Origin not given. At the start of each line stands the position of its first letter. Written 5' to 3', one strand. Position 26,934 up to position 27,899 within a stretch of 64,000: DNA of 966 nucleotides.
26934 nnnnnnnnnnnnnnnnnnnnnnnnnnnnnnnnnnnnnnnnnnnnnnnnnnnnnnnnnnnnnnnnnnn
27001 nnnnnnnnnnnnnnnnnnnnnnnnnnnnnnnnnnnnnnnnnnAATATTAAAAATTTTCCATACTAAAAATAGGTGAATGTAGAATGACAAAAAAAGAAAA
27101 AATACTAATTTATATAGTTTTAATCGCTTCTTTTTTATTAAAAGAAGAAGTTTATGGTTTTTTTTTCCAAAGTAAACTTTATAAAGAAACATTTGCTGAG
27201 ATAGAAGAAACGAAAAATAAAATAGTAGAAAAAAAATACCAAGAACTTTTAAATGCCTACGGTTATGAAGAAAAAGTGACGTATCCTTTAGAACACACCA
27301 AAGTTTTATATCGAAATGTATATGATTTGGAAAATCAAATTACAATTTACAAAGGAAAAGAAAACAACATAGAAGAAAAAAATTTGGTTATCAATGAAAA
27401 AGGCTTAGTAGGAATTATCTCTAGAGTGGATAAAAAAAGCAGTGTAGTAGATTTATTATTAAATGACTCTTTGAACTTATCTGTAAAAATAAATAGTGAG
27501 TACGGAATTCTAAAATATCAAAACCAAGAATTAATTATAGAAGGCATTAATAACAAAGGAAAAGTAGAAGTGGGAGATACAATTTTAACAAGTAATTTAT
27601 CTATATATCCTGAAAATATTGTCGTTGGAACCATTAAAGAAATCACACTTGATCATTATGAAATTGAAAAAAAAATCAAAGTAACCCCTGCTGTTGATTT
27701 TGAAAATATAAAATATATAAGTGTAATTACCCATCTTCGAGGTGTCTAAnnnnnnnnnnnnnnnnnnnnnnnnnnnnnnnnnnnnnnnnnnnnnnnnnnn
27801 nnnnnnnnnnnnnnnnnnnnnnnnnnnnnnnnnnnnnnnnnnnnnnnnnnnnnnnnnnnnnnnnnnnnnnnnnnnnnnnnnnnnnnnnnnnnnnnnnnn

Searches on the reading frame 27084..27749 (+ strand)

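Call 31: search_protein_families(library=pfam, proteins=[window:27084-27749:+], max_evalue=0.00001)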
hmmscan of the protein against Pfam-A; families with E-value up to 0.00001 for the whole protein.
window:27084-27749:+ (221 aa): 1 family
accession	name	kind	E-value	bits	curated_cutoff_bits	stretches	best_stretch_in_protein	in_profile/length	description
PF04085.20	MreC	-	2.1e-33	115.6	28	1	74-216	1-147/147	Rod shape-determining protein MreC, barrel core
